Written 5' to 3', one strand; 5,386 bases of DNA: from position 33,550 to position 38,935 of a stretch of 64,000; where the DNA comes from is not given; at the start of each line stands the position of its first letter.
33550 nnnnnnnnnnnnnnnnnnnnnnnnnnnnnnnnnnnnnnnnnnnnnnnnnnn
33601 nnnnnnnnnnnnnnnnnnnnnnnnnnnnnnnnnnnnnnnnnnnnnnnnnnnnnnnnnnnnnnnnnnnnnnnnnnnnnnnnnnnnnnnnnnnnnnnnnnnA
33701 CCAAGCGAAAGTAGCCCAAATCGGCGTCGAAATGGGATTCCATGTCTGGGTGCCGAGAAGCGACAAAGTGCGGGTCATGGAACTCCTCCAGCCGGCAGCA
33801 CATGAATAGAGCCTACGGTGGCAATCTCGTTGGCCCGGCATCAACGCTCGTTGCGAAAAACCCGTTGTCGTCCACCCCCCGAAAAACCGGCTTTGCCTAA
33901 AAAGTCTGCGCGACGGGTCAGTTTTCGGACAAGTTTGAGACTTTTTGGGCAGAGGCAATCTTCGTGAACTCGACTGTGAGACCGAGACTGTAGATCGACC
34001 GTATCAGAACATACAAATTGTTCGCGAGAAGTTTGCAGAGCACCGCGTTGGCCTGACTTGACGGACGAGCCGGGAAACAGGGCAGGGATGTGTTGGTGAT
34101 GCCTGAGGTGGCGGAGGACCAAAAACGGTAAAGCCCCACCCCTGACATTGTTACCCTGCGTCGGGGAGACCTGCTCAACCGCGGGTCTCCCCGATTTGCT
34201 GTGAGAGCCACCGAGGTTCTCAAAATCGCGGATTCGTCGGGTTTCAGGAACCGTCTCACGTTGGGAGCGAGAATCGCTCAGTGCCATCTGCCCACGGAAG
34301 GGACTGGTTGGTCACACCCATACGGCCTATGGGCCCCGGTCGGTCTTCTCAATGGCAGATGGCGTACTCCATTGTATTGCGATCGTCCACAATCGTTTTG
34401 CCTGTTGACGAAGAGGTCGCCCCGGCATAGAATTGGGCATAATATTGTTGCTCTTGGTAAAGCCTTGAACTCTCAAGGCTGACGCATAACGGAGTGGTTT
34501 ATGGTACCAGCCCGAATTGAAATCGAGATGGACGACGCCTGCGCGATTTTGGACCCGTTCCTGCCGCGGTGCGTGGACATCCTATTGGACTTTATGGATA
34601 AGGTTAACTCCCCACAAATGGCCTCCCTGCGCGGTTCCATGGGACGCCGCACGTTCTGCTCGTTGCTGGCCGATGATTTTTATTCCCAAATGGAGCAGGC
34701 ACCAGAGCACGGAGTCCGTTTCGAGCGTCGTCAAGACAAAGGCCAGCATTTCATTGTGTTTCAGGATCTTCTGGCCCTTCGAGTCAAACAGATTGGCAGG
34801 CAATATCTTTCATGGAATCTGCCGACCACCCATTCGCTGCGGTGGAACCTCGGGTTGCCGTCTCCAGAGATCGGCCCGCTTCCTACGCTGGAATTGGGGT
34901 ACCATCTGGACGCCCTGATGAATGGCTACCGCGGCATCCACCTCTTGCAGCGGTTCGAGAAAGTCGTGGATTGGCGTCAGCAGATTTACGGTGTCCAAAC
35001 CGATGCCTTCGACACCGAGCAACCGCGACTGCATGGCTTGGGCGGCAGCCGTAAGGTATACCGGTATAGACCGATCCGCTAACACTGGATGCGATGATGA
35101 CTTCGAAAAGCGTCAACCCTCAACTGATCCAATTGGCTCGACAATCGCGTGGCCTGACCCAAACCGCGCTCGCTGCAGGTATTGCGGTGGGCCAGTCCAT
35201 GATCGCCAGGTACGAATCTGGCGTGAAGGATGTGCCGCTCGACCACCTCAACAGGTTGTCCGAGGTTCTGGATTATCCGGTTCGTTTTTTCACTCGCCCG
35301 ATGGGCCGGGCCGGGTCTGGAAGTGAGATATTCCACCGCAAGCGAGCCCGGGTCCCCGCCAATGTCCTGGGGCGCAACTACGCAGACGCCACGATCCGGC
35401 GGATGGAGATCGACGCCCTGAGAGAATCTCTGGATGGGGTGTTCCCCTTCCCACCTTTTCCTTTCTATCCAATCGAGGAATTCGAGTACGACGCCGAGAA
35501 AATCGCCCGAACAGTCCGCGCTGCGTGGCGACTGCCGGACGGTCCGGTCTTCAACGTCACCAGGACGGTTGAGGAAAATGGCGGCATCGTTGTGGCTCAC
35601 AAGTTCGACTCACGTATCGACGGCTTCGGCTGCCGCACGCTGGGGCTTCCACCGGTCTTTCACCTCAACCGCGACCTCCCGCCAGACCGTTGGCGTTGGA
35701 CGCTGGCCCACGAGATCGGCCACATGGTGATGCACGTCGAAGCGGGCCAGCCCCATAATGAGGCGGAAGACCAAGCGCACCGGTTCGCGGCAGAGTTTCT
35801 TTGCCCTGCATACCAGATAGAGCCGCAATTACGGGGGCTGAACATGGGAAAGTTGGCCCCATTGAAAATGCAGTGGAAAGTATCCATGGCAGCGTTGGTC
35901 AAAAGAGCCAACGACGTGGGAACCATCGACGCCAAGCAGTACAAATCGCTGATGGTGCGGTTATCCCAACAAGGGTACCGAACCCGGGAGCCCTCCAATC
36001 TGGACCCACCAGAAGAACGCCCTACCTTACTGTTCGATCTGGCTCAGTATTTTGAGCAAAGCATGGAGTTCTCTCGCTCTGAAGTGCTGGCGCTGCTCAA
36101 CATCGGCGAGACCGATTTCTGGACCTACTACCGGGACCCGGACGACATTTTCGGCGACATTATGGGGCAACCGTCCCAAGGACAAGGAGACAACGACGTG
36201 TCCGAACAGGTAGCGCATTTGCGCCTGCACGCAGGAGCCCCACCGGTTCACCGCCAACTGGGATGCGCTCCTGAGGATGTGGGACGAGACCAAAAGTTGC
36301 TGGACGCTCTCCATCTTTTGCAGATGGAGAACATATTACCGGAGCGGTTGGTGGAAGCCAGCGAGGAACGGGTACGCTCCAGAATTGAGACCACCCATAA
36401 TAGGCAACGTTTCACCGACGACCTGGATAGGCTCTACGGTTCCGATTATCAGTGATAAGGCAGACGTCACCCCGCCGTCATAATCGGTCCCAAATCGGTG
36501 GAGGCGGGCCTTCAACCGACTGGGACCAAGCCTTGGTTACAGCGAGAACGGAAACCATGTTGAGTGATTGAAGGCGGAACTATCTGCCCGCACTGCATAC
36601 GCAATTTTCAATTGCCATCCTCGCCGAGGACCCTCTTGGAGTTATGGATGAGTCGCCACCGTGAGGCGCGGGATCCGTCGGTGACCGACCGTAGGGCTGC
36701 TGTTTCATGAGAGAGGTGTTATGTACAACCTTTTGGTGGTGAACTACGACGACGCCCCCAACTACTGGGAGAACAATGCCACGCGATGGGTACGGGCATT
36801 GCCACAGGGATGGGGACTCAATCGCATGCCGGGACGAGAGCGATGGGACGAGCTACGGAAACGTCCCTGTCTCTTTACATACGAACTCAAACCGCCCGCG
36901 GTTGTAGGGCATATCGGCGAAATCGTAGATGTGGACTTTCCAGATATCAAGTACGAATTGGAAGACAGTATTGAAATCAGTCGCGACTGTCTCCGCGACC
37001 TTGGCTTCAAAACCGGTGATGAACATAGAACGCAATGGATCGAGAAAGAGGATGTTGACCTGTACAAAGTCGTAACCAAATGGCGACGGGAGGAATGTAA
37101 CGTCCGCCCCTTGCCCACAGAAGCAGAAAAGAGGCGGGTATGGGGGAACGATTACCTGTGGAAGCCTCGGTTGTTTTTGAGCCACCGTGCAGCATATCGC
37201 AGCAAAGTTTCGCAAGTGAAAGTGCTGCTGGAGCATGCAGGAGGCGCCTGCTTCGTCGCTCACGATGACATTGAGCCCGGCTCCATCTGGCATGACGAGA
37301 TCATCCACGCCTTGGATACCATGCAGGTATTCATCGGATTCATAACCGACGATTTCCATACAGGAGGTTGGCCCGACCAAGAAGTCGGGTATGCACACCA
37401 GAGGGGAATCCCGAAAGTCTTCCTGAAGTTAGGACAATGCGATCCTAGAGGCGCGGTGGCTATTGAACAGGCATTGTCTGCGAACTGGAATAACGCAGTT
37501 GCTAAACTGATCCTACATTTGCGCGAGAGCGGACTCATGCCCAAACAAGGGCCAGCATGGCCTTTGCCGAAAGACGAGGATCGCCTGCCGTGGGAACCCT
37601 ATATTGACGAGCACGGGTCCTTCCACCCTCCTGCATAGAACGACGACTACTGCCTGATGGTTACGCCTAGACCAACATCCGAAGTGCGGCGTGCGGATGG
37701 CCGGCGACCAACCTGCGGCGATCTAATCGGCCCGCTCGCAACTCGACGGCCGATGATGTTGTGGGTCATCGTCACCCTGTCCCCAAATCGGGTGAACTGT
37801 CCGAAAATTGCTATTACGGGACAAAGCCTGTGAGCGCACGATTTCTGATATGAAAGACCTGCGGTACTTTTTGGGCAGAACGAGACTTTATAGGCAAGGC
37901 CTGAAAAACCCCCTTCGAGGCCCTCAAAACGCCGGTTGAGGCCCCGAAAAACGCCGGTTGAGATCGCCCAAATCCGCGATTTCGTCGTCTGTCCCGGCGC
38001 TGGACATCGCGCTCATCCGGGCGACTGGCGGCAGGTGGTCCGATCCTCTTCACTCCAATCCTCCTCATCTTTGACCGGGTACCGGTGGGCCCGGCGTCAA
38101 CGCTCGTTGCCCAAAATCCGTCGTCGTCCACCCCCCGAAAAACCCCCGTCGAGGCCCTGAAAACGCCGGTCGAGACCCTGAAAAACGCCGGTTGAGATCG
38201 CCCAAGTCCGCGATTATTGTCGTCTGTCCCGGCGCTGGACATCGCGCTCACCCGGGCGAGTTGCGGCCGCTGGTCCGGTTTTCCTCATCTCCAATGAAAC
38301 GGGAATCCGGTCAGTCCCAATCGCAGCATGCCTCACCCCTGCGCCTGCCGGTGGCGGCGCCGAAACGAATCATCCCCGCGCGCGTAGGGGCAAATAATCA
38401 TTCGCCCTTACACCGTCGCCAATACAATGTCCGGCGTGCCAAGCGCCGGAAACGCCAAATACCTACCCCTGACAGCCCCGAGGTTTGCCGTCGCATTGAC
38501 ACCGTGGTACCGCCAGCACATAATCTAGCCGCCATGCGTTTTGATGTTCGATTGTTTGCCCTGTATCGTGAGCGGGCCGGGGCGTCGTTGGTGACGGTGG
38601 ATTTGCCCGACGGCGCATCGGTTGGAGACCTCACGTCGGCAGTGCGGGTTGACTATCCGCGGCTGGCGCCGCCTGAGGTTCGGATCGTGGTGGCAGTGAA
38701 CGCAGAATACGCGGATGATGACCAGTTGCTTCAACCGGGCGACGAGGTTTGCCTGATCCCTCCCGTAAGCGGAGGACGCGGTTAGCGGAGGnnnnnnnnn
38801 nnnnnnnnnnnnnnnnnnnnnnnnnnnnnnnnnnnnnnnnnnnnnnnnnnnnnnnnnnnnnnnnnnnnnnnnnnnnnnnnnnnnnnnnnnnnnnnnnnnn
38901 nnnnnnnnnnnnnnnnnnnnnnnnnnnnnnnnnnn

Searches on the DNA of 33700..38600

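Call 26: search_rna_families(source=window, start=33700, end=38600, threshold=evalue, max_evalue=1)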
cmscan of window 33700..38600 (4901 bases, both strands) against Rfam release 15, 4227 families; matches with E-value up to 1: 0.
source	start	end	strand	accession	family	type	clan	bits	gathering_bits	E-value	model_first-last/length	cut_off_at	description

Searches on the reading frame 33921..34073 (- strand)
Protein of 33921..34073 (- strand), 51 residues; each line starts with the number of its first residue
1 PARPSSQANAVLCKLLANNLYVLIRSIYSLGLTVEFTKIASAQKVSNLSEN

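Call 94: find_related_loci(query=window:33921-34073:-, collection=metagenome_contigs, flank=3000)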
Query seq(51 aa) (51 aa) in metagenome_contigs; peptide patterns used: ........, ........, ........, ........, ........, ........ (x = any residue, [..] = any of these).
600 stretches matched a pattern, but none encodes a relative of the query by tblastn (E <= 1e-3).

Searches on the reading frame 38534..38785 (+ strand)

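Call 5: search_protein_families(library=pfam, proteins=[window:38534-38785:+], max_evalue=0.01)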
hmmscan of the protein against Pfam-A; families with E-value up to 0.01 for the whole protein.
window:38534-38785:+ (83 aa): 1 family
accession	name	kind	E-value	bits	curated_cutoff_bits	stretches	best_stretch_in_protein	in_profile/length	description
PF02597.26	ThiS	-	1.5e-15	57.9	22.5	1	5-81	1-76/76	ThiS family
